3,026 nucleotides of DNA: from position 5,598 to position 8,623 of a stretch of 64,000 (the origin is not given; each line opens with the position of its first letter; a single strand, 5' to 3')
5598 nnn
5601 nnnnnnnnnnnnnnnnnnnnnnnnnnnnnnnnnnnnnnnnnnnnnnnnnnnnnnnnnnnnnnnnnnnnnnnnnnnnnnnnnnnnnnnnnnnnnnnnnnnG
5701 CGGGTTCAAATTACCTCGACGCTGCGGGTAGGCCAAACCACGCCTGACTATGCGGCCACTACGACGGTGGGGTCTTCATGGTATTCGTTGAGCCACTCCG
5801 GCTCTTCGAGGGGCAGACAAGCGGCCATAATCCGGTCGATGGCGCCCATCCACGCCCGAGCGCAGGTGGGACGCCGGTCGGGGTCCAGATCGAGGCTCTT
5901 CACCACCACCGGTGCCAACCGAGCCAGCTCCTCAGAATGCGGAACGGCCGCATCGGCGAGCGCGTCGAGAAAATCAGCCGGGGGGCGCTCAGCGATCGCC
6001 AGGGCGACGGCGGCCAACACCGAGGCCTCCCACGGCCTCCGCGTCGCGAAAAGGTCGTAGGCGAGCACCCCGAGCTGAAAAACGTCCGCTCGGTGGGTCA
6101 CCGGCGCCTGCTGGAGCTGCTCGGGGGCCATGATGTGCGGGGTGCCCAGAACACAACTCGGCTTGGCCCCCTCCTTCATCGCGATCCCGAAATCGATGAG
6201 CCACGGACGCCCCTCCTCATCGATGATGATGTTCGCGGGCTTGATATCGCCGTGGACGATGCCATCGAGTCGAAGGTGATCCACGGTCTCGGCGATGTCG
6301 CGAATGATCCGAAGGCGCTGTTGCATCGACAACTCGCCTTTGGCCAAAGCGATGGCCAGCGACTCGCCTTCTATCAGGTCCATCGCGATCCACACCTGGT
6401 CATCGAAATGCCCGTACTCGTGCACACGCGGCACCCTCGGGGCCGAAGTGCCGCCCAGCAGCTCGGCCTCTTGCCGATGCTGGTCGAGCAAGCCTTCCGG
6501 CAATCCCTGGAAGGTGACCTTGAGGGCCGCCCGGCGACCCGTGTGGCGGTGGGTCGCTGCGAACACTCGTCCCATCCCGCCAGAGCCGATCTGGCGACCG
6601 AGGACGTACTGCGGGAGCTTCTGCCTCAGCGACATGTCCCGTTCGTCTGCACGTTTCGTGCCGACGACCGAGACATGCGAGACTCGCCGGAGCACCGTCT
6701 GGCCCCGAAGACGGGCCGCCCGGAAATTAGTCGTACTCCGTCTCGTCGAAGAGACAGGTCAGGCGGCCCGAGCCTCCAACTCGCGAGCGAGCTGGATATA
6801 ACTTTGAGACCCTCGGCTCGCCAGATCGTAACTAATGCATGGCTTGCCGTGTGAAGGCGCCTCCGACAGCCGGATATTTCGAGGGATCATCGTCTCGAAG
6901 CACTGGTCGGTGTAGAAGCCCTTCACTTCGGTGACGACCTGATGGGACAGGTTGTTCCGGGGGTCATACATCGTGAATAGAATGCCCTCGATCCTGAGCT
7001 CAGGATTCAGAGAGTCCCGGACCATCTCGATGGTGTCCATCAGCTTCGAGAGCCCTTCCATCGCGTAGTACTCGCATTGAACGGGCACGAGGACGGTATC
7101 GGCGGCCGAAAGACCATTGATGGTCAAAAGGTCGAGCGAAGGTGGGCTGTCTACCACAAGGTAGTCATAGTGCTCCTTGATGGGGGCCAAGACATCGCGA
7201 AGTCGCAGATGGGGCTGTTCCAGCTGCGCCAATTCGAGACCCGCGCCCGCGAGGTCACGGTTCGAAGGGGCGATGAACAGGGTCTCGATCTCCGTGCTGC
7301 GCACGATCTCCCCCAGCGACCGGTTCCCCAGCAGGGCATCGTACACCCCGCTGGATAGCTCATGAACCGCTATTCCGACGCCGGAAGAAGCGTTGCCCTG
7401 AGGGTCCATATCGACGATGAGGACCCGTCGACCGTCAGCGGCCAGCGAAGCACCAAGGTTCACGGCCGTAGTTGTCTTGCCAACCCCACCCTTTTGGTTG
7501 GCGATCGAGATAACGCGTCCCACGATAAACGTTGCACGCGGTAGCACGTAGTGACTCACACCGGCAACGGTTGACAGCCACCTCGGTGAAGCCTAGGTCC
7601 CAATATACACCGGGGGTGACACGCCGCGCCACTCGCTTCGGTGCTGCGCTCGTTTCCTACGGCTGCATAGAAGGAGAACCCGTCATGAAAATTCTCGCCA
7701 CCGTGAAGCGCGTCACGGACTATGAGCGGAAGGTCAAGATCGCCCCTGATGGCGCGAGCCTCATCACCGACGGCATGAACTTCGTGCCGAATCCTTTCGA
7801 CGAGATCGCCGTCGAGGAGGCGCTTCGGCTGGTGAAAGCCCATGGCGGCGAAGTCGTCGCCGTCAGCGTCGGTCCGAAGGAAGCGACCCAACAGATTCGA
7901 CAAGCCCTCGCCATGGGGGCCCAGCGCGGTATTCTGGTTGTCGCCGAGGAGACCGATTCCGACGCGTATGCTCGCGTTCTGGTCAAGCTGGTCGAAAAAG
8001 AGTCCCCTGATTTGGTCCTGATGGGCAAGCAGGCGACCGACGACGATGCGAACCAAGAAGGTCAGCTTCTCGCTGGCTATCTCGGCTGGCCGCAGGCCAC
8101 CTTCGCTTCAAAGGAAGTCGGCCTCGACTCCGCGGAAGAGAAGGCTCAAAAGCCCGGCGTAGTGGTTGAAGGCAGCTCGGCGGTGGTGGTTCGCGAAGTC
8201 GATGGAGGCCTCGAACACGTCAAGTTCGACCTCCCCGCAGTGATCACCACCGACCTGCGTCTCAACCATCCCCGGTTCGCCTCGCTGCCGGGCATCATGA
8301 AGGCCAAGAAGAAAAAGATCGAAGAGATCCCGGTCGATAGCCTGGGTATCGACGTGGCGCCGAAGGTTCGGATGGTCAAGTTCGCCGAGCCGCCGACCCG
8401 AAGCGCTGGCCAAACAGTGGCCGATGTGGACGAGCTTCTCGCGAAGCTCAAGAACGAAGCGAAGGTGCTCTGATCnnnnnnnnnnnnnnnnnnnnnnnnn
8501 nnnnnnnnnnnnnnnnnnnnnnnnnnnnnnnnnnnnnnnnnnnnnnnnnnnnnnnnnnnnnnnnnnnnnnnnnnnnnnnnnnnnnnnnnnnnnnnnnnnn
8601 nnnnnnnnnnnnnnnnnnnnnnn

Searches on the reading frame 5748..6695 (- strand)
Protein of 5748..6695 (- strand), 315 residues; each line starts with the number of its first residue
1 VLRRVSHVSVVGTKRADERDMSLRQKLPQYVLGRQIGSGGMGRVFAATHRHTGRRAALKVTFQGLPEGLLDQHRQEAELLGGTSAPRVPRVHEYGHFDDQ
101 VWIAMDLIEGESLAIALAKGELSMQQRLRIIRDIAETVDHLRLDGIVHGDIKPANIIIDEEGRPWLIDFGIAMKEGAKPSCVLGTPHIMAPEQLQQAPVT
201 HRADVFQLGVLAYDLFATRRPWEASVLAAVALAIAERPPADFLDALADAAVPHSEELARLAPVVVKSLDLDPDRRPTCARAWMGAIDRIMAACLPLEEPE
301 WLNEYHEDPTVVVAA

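Call 69: search_protein_families(library=pfam, proteins=[window:5748-6695:-], max_evalue=0.0001)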
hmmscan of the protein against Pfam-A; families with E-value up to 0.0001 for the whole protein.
window:5748-6695:- (315 aa): 9 families
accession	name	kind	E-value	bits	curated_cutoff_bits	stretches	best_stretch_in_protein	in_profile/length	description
PF00069.31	Pkinase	-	4.2e-38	131.7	31.7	1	30-280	1-256/263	Protein kinase domain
PF07714.23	PK_Tyr_Ser-Thr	-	2.2e-21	76.8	23.1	1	32-234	3-217/258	Protein tyrosine and serine/threonine kinase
PF01636.29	APH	-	1.3e-08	35.4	23.2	0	145-173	169-198/239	Phosphotransferase enzyme family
PF03109.22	ABC1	-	1e-06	28.6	22.9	1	79-173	123-215/244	ABC1 atypical kinase-like domain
PF14531.12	Kinase-like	-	2.1e-06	27.7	25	1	121-221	141-250/289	Kinase-like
PF19974.5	TCAD9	-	5.7e-06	26.2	40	1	137-170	290-322/429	Ternary complex associated domain 9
PF01163.29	RIO1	-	1.5e-05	25.2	22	1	102-174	82-153/187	RIO domain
PF17667.7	Pkinase_fungal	-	1.8e-05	24.1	24.1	1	126-202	287-371/387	Fungal protein kinase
PF06293.20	Kdo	-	9.2e-05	22.4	21.3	0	109-169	101-166/207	Lipopolysaccharide kinase (Kdo/WaaP) family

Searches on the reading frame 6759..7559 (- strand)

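Call 69: search_protein_families(library=pfam, proteins=[window:6759-7559:-], max_evalue=0.0001)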
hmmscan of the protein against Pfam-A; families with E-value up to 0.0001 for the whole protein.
window:6759-7559:- (266 aa): 7 families
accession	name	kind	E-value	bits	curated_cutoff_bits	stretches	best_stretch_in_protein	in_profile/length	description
PF13614.12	AAA_31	-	1e-62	211.6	27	1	15-190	2-177/177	AAA domain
PF01656.29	CbiA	-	2.3e-29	102.4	25.4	1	17-240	1-124/125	CobQ/CobB/MinD/ParA nucleotide binding domain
PF09140.17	MipZ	-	5.3e-12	46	20.7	1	16-54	2-40/262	ATPase MipZ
PF10609.15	ParA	-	1.7e-09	37.9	27.1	1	13-56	2-45/246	NUBPL iron-transfer P-loop NTPase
PF00142.24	Fer4_NifH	-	3.4e-08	33.8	25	1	22-58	7-43/271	4Fe-4S iron sulfur cluster binding proteins, NifH/frxC family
PF02374.21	ArsA_ATPase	-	2.3e-07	30.8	24.3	1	22-59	8-45/305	Anion-transporting ATPase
PF06564.18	CBP_BcsQ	-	3.4e-07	30.5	21.3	1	17-166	4-151/234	Cellulose biosynthesis protein BcsQ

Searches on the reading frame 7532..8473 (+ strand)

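Call 31: search_protein_families(library=pfam, proteins=[window:7532-8473:+], max_evalue=0.001)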
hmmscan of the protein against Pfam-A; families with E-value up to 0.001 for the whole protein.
window:7532-8473:+ (313 aa): 2 families
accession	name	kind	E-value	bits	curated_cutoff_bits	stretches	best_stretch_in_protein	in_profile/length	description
PF01012.27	ETF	-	3.4e-37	128.4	26.7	1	78-270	5-180/181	Electron transfer flavoprotein domain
PF00582.32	Usp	-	0.00034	21.6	24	0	118-167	63-112/141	Universal stress protein family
